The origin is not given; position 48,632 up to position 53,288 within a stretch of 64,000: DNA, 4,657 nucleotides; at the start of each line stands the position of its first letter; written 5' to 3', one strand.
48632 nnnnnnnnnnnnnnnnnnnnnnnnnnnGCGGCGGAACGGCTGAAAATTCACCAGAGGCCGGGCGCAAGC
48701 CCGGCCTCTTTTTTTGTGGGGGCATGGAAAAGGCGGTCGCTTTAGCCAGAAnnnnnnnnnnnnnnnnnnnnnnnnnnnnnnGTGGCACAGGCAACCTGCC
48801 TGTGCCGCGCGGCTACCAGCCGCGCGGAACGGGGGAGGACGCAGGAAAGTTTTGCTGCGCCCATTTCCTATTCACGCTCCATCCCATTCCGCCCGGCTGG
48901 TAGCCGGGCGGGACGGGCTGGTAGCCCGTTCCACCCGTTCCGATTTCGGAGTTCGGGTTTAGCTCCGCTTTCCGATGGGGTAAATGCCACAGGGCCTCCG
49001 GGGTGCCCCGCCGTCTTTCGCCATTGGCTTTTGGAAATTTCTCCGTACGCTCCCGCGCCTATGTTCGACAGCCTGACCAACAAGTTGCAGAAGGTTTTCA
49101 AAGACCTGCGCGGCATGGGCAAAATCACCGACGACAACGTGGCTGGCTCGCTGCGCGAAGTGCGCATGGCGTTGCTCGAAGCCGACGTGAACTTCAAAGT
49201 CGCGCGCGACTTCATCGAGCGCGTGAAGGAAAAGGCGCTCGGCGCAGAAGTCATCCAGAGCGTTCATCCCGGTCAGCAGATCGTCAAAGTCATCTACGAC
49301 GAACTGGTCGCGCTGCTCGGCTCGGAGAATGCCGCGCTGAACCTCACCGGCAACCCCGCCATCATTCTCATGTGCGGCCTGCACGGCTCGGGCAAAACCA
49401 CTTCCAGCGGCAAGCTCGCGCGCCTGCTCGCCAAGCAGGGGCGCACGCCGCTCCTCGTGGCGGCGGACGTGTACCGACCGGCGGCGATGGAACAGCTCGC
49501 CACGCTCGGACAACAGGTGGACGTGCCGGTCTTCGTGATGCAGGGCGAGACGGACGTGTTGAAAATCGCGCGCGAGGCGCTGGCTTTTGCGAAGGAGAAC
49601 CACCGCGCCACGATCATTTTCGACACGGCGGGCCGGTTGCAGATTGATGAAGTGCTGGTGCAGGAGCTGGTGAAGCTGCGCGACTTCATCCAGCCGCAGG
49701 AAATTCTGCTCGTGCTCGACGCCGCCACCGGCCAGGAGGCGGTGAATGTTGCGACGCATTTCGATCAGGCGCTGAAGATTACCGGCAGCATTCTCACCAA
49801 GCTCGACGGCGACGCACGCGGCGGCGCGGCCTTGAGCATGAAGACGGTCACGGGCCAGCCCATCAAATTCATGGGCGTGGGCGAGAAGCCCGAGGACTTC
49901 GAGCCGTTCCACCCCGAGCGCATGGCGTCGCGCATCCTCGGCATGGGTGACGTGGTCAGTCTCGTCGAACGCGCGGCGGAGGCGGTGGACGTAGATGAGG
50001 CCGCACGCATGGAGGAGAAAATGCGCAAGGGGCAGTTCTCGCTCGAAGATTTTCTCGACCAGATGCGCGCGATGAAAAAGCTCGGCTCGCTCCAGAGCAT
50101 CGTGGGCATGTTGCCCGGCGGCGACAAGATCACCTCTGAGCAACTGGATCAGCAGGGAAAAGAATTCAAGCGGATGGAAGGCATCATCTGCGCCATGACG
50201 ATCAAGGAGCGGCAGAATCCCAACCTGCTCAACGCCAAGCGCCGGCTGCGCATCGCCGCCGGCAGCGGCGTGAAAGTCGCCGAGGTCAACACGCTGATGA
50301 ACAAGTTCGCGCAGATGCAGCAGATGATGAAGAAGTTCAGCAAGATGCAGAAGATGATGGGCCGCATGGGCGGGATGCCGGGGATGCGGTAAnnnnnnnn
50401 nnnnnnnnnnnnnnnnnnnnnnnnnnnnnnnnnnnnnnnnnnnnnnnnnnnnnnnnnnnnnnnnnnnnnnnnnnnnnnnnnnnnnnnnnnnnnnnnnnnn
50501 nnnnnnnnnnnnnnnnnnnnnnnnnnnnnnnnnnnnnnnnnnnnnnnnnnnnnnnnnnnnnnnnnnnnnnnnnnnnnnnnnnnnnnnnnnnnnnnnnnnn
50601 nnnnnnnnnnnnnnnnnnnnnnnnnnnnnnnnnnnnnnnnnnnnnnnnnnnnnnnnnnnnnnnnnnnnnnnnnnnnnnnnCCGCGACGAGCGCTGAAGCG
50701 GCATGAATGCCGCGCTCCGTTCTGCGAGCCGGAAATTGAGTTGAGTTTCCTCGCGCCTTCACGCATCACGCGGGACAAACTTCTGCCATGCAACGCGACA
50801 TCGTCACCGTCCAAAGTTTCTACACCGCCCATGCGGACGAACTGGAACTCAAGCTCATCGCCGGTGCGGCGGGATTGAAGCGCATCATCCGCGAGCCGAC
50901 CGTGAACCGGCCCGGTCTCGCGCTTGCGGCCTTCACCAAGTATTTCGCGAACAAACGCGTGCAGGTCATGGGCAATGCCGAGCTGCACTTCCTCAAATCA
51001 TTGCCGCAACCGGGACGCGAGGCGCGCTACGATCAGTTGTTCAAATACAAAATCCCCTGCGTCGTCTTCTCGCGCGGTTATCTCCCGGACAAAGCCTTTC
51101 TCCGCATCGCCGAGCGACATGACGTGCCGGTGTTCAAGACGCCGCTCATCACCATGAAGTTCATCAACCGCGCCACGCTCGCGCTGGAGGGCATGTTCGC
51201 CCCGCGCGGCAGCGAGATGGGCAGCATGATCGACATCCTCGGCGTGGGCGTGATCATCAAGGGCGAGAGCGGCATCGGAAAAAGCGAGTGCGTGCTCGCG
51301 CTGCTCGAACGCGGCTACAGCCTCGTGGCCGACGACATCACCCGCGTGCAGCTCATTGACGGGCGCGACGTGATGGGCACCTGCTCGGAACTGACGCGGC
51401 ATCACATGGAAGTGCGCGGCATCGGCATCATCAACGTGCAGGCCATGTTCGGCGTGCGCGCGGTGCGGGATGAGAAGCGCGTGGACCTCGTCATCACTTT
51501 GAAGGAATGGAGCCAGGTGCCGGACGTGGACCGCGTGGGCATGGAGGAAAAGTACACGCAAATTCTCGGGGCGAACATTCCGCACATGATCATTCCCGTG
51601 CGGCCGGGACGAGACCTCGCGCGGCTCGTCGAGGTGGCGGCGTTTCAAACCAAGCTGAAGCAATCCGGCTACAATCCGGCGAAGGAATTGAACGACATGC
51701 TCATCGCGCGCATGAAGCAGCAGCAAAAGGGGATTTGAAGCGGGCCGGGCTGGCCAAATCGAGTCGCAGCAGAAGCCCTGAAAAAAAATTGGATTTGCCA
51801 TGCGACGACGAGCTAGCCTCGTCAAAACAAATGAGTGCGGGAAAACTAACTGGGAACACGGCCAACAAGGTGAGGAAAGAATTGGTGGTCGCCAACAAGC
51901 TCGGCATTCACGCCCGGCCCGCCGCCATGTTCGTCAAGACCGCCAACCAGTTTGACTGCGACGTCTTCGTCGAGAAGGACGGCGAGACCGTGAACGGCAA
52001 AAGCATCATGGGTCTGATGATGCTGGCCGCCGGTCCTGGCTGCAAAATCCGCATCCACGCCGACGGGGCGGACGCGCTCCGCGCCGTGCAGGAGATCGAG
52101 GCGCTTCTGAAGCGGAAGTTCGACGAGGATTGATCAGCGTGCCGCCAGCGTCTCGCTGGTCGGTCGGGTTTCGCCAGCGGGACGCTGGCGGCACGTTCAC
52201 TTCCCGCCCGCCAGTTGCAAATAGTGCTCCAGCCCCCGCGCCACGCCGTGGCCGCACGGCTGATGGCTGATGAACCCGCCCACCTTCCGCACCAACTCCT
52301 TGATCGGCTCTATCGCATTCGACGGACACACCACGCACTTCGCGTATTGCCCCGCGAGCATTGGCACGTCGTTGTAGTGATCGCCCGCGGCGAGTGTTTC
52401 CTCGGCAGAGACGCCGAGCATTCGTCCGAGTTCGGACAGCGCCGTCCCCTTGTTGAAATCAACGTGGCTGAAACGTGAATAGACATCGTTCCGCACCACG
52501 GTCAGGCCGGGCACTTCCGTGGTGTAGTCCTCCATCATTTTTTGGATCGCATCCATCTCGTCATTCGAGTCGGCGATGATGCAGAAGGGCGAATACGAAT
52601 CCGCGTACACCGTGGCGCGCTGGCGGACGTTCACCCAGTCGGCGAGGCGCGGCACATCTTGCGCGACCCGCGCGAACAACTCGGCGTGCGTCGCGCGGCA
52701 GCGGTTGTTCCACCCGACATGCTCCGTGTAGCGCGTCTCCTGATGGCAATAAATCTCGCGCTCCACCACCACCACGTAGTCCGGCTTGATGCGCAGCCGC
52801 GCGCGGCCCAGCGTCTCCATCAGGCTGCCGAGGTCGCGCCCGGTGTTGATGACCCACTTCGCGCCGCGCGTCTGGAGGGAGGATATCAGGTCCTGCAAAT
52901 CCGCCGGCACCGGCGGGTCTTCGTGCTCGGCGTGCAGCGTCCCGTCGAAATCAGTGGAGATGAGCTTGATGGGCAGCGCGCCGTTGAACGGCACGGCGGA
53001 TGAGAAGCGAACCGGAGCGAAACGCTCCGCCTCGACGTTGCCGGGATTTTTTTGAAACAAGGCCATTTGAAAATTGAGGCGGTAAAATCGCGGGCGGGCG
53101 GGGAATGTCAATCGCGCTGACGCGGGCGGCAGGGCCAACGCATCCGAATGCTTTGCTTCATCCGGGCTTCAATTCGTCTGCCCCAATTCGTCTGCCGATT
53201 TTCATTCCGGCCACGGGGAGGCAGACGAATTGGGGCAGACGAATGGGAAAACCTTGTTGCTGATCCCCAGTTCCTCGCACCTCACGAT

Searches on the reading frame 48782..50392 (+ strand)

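Call 73: search_protein_families(library=pfam, proteins=[window:48782-50392:+], max_evalue=0.0001)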
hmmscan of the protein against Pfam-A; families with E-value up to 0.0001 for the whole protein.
window:48782-50392:+ (536 aa): 5 families
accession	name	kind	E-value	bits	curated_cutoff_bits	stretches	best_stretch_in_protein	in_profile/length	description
PF00448.28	SRP54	-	9.7e-73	244.4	22.7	1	192-387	1-196/196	SRP54-type protein, GTPase domain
PF02978.25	SRP_SPB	-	6.5e-31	107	27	1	418-516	1-91/91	Signal peptide binding domain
PF02881.24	SRP54_N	-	1.3e-21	77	22.4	1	98-175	1-75/75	SRP54-type protein, helical bundle domain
PF01656.29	CbiA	-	1.5e-06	28.6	25.4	1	202-347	9-89/125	CobQ/CobB/MinD/ParA nucleotide binding domain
PF13401.12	AAA_22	-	4.8e-05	24.1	27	0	192-305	5-111/130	AAA domain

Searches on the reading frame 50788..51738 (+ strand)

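Call 73: search_protein_families(library=pfam, proteins=[window:50788-51738:+], max_evalue=0.0001)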
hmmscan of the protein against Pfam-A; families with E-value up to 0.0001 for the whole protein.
window:50788-51738:+ (316 aa): 2 families
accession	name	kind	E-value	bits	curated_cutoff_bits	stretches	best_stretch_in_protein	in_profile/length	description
PF07475.17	Hpr_kinase_C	-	1.2e-59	201.1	33.3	1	137-303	3-169/171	HPr Serine kinase C-terminal domain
PF02603.21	Hpr_kinase_N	-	9.3e-37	126.3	24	1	17-130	8-122/125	HPr Serine kinase N terminus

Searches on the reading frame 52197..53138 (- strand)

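Call 73: search_protein_families(library=pfam, proteins=[window:52197-53138:-], max_evalue=0.0001)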
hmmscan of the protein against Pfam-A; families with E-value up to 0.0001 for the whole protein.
window:52197-53138:- (313 aa): 3 families
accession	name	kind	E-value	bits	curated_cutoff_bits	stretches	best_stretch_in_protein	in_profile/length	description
PF08282.18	Hydrolase_3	-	2.3e-17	64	20.9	1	182-287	142-243/255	haloacid dehalogenase-like hydrolase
PF05116.19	S6PP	-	5.5e-15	56.1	20.3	1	58-306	3-245/247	Sucrose-6F-phosphate phosphohydrolase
PF00702.32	Hydrolase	-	1.2e-05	26.2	26.4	0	235-262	161-188/191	haloacid dehalogenase-like hydrolase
